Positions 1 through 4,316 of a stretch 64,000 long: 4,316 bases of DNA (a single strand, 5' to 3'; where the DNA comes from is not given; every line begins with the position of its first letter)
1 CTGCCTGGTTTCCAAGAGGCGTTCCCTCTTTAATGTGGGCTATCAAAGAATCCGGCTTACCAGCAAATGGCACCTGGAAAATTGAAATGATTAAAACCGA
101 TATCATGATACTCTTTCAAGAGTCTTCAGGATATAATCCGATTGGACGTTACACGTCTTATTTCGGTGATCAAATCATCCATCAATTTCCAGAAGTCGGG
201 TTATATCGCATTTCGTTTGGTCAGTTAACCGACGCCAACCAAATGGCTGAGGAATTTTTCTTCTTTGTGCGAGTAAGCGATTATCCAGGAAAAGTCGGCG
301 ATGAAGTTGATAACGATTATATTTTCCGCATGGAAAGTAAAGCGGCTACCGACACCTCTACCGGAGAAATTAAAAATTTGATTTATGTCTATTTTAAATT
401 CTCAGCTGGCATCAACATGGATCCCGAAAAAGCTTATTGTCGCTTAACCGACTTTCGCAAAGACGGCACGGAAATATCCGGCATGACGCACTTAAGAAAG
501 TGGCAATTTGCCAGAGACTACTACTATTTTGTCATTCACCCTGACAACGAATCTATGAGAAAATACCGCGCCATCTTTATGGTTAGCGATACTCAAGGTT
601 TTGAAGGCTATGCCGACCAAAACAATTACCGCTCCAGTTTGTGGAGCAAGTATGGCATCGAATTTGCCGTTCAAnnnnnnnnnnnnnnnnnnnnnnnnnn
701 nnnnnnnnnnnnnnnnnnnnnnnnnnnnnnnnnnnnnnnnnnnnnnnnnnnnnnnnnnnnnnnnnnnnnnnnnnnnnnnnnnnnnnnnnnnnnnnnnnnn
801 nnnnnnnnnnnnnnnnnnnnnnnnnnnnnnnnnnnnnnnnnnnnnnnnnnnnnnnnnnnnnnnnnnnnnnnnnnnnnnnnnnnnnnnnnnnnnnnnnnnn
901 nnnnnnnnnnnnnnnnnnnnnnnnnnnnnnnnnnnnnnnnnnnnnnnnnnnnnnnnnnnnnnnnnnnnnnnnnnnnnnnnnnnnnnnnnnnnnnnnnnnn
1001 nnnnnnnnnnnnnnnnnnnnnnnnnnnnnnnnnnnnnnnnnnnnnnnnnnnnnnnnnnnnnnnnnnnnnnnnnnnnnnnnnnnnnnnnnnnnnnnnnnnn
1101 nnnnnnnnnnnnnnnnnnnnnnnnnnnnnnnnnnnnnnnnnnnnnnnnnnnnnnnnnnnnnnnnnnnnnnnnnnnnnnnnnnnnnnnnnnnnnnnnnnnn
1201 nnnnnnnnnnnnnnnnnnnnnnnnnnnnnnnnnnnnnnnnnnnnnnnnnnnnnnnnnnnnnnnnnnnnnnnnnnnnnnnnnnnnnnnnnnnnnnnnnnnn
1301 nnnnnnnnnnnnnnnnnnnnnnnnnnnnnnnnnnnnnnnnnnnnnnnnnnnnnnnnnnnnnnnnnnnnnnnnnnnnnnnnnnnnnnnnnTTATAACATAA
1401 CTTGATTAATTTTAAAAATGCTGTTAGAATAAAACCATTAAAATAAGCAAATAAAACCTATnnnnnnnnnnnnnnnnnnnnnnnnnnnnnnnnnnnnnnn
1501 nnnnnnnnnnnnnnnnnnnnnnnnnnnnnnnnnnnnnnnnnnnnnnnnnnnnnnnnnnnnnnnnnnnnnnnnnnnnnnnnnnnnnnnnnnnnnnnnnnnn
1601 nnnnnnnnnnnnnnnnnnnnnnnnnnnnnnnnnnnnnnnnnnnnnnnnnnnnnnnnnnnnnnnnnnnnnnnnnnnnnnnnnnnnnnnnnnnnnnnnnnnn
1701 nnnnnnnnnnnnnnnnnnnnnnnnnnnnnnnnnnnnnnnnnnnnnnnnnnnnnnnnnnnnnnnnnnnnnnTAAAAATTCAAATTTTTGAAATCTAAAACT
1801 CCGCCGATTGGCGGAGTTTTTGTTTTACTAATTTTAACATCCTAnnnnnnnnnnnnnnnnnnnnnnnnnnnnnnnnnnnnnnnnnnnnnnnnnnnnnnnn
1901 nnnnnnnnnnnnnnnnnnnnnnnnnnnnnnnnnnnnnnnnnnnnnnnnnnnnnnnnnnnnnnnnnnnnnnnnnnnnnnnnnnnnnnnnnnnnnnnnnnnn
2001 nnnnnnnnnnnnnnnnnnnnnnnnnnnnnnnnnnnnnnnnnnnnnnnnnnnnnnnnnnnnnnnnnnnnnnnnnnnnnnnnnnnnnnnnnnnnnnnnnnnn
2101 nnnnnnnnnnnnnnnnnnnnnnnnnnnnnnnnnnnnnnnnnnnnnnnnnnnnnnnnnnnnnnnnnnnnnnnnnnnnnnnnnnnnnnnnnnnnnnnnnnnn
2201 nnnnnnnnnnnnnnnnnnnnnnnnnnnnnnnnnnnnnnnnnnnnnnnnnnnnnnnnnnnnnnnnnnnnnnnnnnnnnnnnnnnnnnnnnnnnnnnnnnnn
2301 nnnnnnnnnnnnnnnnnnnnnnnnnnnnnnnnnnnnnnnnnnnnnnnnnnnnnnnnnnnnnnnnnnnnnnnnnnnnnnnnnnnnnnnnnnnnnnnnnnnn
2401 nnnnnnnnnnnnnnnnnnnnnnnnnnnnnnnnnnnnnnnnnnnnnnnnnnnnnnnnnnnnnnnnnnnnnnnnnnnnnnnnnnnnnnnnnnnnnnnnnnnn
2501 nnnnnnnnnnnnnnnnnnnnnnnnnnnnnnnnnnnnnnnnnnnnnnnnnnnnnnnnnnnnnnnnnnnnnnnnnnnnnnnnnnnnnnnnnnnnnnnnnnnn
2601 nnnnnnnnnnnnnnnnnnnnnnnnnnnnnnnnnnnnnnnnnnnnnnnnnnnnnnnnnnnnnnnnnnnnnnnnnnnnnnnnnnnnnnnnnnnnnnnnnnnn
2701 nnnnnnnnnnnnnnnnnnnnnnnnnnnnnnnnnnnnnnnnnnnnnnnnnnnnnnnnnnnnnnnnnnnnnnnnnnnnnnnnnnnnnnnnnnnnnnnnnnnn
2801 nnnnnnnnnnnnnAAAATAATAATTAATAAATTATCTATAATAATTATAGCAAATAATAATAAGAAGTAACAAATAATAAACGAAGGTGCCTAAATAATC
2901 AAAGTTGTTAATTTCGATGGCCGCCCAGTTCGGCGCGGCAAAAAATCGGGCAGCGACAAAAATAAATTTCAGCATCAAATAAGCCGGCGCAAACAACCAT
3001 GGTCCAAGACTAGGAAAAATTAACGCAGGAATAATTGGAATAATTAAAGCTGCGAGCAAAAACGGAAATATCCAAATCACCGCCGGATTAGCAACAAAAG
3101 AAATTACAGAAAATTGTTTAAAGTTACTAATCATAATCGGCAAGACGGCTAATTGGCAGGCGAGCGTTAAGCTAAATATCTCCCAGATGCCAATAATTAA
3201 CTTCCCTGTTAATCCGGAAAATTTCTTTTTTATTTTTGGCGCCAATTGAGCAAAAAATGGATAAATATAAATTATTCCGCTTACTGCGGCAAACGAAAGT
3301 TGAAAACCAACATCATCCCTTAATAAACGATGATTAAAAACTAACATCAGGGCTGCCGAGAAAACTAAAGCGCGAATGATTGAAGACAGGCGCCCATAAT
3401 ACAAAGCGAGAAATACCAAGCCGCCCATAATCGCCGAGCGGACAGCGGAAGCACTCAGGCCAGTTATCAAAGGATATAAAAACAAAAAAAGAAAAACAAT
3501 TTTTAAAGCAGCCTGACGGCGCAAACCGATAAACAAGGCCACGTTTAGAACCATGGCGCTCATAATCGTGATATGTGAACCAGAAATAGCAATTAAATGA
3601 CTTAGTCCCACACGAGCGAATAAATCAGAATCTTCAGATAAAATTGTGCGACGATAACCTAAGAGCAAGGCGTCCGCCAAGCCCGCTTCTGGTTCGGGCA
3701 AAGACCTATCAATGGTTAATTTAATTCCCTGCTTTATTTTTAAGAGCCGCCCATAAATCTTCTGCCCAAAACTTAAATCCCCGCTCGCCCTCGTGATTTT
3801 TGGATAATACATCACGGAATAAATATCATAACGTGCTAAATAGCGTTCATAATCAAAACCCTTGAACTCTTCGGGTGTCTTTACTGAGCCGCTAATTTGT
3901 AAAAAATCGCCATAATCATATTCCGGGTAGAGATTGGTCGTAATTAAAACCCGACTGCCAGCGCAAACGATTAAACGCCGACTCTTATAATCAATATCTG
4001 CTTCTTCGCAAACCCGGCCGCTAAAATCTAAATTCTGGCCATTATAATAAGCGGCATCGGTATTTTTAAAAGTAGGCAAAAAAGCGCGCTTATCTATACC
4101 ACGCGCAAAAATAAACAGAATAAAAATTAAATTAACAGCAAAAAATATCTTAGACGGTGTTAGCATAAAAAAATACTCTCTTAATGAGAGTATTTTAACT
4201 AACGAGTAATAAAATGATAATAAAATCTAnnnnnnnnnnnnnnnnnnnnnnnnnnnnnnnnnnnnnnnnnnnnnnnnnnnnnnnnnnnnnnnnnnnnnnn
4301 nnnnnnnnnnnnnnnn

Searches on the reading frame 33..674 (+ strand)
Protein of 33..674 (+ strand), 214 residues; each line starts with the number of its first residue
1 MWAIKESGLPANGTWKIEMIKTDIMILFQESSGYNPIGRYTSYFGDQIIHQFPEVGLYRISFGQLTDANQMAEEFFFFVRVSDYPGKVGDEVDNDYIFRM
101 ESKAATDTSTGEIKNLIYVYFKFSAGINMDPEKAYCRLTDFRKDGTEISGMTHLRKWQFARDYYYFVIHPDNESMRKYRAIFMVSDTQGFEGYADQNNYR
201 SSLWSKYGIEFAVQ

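Call 49: search_protein_families(library=pfam, alignment_id=A4, max_evalue=0.00001)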
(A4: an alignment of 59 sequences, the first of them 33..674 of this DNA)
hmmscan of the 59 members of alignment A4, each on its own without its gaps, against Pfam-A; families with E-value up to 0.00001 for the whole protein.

A. member 1, window:33-674:+ (214 aa): 0 families

B. families by the number of members that match (of 59 scanned): 98 families (the first 25 are shown)
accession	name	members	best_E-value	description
PF00534.26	Glycos_transf_1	3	7.9e-40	Glycosyl transferases group 1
PF13692.12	Glyco_trans_1_4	3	9.5e-32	Glycosyl transferases group 1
PF06723.19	MreB_Mbl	2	2.6e-140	MreB/Mbl protein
PF16363.11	GDP_Man_Dehyd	2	2.6e-81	GDP-mannose 4,6 dehydratase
PF01370.27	Epimerase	2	5.3e-63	NAD dependent epimerase/dehydratase family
PF02163.28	Peptidase_M50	2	1.7e-53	Peptidase family M50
PF01073.25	3Beta_HSD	2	8.3e-24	3-beta hydroxysteroid dehydrogenase/isomerase family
PF07993.18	NAD_binding_4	2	2.9e-18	Male sterility protein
PF01479.30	S4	2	5.2e-17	S4 domain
PF02719.21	Polysacc_synt_2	2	6.6e-16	Polysaccharide biosynthesis protein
PF13524.12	Glyco_trans_1_2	2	1.1e-15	Glycosyl transferase-like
PF13439.12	Glyco_transf_4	2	3.5e-14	Glycosyltransferase Family 4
PF00012.26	HSP70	2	1.2e-13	Hsp70 protein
PF14450.12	FtsA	2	1.9e-10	Cell division protein FtsA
PF00022.25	Actin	2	8.7e-10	Actin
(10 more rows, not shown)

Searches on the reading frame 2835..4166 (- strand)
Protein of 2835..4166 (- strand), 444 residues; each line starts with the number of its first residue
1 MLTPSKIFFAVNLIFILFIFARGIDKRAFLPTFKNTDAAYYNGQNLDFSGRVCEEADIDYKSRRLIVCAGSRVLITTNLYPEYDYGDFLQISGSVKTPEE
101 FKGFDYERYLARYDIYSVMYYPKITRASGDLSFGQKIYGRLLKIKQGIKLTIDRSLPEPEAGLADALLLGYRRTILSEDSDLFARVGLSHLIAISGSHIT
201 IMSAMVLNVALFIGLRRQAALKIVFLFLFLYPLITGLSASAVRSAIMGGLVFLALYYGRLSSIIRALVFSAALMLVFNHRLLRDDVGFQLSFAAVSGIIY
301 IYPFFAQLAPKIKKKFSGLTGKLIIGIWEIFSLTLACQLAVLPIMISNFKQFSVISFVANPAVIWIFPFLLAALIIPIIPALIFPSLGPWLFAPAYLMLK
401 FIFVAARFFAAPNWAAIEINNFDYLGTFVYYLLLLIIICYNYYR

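Call 73: search_protein_families(library=pfam, proteins=[window:2835-4166:-], max_evalue=0.00001)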
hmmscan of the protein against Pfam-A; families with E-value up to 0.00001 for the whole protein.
window:2835-4166:- (444 aa): 2 families
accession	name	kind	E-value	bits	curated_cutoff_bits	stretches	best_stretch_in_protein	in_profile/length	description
PF03772.21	Competence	-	1.6e-48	165.8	23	1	167-440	1-266/270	Competence protein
PF13567.11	DUF4131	-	4.3e-09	36.7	31.6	1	13-125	37-163/165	Domain of unknown function (DUF4131)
